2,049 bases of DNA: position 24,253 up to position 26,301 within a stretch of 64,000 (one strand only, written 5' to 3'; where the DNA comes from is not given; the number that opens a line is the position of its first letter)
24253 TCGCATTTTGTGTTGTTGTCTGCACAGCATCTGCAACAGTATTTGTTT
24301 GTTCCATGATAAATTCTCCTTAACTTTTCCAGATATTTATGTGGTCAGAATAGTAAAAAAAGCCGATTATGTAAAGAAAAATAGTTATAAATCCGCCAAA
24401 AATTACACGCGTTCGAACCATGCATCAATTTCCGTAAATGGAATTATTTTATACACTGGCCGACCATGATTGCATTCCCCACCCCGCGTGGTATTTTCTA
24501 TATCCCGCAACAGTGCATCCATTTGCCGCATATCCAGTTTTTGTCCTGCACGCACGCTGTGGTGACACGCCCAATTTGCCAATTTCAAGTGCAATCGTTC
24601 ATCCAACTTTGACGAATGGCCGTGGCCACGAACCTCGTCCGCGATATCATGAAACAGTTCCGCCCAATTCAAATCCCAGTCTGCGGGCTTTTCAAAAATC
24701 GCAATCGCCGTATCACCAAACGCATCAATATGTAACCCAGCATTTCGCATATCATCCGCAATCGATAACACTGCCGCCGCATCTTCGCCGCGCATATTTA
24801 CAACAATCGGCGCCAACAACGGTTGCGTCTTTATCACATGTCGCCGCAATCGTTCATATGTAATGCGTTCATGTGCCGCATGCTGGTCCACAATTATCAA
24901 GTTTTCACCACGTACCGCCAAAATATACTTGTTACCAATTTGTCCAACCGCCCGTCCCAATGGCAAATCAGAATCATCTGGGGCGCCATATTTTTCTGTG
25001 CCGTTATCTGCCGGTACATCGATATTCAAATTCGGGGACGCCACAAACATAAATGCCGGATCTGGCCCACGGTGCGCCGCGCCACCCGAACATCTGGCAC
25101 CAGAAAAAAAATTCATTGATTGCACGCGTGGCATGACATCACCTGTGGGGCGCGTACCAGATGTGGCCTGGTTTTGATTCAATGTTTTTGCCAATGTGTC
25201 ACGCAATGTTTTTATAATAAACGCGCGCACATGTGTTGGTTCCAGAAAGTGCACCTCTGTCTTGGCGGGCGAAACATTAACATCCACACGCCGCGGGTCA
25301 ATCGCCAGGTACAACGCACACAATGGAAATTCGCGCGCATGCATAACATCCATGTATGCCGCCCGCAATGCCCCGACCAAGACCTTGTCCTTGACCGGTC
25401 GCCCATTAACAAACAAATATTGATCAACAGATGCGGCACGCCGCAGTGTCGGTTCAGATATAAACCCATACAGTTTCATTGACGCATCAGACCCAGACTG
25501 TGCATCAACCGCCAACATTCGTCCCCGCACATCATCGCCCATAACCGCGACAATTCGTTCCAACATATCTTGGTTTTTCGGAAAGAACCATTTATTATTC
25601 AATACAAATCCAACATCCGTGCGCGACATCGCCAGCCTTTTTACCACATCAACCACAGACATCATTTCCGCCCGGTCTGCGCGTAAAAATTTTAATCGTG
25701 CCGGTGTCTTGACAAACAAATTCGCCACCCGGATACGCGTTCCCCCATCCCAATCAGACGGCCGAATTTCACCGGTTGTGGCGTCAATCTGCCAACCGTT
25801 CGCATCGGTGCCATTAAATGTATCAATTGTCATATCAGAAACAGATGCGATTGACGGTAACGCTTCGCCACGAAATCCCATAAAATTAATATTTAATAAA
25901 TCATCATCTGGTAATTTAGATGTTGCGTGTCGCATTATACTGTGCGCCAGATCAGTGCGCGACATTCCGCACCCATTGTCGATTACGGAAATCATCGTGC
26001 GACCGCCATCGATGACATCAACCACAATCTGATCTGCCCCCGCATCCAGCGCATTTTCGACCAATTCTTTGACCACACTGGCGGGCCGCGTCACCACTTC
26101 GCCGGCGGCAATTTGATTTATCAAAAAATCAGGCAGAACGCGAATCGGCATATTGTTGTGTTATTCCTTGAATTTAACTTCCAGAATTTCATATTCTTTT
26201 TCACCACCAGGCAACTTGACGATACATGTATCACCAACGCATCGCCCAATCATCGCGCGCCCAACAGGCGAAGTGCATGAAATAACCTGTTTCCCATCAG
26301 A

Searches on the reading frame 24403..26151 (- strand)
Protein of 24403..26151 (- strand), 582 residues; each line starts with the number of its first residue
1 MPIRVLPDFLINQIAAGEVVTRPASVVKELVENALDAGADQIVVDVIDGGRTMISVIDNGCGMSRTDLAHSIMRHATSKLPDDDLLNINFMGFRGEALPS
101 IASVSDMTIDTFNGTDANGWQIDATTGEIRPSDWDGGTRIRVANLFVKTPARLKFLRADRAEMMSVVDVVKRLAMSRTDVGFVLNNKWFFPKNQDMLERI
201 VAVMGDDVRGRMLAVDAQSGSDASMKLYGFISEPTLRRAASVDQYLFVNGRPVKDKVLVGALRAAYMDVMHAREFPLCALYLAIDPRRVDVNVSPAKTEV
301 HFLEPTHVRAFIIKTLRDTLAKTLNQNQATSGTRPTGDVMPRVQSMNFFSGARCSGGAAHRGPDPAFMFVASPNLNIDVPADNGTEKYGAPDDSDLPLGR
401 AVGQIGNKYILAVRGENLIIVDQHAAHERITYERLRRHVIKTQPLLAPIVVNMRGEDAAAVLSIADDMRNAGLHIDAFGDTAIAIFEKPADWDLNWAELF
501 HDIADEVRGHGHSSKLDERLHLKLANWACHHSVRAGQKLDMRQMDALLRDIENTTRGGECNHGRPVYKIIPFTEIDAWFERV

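Call 78: find_encoding_contigs(protein=window:24403-26151:-, flank=10000, max_places=1)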
Protein window:24403-26151:- (582 aa): 15 contigs read that carry it; 1 place shown.
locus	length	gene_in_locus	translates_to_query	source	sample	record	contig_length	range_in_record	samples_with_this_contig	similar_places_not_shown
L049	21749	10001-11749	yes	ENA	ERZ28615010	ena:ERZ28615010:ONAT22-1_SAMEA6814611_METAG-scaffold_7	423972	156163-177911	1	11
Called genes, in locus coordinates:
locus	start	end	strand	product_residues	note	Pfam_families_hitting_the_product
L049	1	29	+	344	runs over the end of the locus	PF00535:Glycos_transf_2, PF10111:Glyco_tranf_2_2, PF13641:Glyco_tranf_2_3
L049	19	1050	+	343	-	PF00535:Glycos_transf_2, PF10111:Glyco_tranf_2_2, PF13641:Glyco_tranf_2_3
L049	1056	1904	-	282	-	-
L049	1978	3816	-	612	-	PF00009:GTP_EFTU, PF01926:MMR_HSR1 (faint), PF22042:EF-G_D2 (weak), PF03144:GTP_EFTU_D2, PF00679:EFG_C, PF21018:BipA_C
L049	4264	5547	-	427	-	PF02403:Seryl_tRNA_N, PF00587:tRNA-synt_2b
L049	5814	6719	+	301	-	PF00890:FAD_binding_2 (weak), PF01946:Thi4 (faint), PF03486:HI0933_like (faint), PF07992:Pyr_redox_2, PF12831:FAD_oxidored (weak), PF13450:NAD_binding_8 (weak), PF13738:Pyr_redox_3, PF00070:Pyr_redox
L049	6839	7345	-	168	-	PF00226:DnaJ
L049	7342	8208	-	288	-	PF02899:Phage_int_SAM_1, PF00589:Phage_integrase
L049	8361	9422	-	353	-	PF03739:LptF_LptG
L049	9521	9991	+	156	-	PF03449:GreA_GreB_N, PF01272:GreA_GreB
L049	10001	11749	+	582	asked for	PF02518:HATPase_c, PF13589:HATPase_c_3, PF01119:DNA_mis_repair, PF08676:MutL_C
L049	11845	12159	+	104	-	PF02699:YajC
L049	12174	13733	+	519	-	PF21760:SecD_1st, PF22599:SecDF_P1_head, PF02355:SecD_SecF_C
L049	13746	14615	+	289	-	PF07549:Sec_GG, PF02355:SecD_SecF_C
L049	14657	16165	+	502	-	PF00595:PDZ (weak), PF17820:PDZ_6, PF03572:Peptidase_S41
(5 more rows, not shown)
